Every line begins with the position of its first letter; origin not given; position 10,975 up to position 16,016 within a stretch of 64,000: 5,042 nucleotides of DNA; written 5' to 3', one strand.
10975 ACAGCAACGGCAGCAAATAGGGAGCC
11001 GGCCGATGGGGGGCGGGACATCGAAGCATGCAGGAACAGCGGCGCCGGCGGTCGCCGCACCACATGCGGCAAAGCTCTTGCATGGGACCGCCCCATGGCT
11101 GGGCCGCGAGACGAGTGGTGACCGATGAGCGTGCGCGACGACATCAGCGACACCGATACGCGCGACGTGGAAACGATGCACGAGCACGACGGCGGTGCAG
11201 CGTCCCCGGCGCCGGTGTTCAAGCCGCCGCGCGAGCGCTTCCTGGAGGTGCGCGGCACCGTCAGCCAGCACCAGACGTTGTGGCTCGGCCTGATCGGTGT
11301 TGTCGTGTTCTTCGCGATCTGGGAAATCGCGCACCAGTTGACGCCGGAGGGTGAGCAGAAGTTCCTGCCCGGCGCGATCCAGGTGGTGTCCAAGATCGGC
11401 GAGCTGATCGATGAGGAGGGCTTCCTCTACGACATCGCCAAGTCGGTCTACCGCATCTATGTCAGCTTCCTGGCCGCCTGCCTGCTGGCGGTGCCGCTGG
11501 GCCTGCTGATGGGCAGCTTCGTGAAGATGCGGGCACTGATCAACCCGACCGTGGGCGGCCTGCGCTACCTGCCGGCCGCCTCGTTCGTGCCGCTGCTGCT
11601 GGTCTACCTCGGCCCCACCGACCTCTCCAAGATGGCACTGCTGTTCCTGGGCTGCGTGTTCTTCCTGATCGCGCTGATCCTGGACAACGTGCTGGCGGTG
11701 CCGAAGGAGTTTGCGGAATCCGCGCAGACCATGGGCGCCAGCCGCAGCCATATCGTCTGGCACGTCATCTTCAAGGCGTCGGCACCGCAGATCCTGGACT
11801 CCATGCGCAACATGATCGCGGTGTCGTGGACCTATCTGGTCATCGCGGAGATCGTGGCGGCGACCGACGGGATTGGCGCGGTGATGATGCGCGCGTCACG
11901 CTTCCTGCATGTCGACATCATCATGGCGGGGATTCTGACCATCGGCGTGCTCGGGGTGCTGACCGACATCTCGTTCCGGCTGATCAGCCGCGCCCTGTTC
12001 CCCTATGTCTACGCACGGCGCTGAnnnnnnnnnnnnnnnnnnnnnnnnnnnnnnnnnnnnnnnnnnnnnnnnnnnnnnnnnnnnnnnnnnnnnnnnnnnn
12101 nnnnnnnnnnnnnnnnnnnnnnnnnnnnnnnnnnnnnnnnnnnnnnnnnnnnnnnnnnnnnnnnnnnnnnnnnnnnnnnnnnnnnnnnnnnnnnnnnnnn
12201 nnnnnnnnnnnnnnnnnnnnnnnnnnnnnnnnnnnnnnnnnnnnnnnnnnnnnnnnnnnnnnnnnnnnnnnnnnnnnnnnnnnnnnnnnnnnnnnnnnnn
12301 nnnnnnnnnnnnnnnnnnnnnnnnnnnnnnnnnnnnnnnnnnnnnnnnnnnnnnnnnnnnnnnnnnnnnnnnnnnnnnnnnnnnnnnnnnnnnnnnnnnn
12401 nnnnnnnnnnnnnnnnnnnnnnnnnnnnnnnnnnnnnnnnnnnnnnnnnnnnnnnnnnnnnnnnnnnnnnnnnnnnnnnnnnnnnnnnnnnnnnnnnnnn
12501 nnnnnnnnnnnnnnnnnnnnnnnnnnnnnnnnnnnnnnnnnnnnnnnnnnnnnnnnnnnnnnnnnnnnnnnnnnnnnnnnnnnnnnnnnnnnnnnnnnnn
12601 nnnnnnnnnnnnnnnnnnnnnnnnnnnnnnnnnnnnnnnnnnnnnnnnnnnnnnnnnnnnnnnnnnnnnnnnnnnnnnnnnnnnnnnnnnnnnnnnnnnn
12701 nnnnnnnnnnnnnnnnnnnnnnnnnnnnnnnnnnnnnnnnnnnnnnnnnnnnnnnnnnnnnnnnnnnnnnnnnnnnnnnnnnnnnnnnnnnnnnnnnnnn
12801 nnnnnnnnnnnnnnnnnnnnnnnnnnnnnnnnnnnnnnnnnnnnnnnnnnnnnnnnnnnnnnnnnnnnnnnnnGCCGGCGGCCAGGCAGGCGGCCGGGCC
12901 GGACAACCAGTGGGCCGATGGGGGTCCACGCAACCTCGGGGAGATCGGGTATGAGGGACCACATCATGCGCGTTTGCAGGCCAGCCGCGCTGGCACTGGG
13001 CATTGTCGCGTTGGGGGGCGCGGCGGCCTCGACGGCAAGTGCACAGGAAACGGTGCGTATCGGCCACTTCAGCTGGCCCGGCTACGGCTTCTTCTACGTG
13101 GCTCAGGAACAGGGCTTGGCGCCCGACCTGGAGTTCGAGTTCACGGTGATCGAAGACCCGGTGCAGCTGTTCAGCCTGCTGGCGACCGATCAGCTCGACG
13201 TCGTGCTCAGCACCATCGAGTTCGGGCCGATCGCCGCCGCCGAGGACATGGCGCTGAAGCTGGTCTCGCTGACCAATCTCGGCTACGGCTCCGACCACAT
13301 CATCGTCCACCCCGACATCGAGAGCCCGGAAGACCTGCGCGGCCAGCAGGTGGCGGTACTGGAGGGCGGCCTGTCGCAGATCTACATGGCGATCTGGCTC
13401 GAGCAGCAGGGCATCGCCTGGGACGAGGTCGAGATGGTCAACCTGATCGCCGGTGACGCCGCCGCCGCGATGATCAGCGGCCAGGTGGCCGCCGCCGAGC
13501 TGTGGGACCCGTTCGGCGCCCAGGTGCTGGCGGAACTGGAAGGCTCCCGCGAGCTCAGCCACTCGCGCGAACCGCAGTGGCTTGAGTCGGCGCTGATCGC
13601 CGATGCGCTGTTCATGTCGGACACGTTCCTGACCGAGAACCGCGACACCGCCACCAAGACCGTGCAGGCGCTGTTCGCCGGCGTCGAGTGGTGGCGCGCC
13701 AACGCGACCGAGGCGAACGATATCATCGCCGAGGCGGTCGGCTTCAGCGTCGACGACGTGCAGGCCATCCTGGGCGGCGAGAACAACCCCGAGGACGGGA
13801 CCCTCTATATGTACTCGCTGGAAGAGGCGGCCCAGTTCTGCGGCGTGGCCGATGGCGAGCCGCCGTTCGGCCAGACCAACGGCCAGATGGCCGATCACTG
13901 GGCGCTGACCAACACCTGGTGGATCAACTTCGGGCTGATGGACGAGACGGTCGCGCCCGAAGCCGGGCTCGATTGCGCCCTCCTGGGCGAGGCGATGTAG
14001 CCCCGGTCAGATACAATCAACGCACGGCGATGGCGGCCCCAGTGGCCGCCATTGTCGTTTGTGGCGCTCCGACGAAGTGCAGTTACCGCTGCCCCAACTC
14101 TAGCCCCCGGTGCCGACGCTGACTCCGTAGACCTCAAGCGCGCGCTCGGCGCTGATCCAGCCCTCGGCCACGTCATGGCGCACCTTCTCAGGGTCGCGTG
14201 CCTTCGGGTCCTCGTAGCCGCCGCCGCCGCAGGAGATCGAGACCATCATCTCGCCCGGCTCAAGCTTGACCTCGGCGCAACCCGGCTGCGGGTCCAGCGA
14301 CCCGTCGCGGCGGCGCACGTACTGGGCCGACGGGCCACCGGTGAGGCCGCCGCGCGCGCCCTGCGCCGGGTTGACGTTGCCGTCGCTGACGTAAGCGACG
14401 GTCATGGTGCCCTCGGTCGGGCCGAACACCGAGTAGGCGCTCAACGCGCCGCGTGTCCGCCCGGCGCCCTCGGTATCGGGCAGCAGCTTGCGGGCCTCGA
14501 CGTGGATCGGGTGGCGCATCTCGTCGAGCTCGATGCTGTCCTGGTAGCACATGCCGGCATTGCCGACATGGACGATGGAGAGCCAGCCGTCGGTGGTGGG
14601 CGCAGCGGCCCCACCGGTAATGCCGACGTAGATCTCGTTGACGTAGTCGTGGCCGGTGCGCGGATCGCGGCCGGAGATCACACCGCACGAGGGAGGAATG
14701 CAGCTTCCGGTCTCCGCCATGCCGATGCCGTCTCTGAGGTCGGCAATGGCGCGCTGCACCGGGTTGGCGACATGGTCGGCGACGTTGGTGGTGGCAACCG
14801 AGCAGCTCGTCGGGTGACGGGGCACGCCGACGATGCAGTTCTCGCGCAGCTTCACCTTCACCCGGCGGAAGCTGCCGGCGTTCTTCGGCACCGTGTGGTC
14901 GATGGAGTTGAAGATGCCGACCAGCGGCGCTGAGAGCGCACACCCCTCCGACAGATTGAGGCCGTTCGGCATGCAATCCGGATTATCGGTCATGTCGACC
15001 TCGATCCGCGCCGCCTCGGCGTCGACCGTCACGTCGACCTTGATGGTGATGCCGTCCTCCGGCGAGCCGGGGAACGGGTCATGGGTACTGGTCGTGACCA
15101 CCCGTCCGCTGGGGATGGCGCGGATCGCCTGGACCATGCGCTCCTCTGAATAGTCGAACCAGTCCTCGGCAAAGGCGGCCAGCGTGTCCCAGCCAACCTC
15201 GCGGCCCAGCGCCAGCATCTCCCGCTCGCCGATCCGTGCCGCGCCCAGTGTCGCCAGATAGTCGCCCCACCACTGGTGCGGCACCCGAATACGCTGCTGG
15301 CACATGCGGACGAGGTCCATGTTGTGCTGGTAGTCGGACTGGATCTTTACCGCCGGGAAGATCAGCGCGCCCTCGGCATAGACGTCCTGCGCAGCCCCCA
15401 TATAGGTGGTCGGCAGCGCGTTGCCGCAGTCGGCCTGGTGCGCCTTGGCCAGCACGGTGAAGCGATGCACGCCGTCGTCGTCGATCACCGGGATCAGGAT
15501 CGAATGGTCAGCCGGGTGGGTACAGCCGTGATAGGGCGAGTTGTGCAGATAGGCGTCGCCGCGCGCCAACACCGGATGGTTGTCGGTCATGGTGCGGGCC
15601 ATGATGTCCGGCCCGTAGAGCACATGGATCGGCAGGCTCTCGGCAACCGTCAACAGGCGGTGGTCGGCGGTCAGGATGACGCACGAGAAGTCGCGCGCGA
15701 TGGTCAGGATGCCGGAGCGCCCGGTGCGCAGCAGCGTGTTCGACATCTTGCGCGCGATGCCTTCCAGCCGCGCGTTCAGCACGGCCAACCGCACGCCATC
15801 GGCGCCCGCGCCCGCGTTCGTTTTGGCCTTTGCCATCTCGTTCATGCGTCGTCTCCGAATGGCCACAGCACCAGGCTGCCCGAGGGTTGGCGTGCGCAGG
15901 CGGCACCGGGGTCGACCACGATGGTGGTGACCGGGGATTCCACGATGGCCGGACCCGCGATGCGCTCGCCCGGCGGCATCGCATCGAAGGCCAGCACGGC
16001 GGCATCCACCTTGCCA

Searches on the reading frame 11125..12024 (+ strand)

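Call 12: search_protein_families(library=pfam, proteins=[window:11125-12024:+], max_evalue=0.001)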
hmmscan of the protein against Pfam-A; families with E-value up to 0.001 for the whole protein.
window:11125-12024:+ (299 aa): 1 family
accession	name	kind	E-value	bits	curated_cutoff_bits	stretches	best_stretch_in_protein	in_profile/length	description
PF00528.27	BPD_transp_1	-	1.3e-20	74.3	26.4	1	122-291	1-182/184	Binding-protein-dependent transport system inner membrane component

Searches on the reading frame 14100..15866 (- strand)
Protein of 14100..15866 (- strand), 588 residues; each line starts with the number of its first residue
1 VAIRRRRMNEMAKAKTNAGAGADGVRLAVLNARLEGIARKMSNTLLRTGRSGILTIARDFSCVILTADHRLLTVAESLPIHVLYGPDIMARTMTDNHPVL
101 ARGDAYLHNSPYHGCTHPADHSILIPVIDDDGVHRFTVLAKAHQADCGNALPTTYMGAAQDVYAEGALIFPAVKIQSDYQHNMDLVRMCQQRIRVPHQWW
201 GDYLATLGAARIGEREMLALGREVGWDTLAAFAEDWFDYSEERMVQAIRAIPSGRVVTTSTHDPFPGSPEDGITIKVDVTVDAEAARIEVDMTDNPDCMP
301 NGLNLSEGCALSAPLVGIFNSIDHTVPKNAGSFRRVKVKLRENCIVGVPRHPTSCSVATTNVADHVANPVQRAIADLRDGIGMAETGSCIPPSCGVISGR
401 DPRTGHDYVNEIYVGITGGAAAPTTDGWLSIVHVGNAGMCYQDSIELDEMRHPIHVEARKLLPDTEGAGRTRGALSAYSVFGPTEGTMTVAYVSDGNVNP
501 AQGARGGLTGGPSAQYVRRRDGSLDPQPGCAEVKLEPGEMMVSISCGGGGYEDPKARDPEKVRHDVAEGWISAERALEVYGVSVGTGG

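Call 12: search_protein_families(library=pfam, proteins=[window:14100-15866:-], max_evalue=0.001)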
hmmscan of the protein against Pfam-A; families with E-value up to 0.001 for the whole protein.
window:14100-15866:- (588 aa): 1 family
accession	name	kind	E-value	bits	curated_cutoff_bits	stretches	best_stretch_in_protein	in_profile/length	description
PF02538.19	Hydantoinase_B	-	1.2e-113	380.8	26.8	1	23-554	1-519/519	Hydantoinase B/oxoprolinase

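Call 68: search_protein_families(library=ncbifam, proteins=[window:14100-15866:-], max_evalue=0.00001)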
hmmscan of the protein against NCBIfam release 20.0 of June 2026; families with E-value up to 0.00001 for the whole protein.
window:14100-15866:- (588 aa): 2 families
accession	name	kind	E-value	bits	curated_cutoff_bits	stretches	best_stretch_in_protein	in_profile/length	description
NF050157.1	CapLactmsBetCapB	equivalog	2.4e-72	244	1000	1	23-584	2-559/577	caprolactamase subunit beta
NF042976.1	AcphenoCarb_ApcD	equivalog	9.5e-22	77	1500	1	20-475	27-481/685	acetophenone carboxylase subunit delta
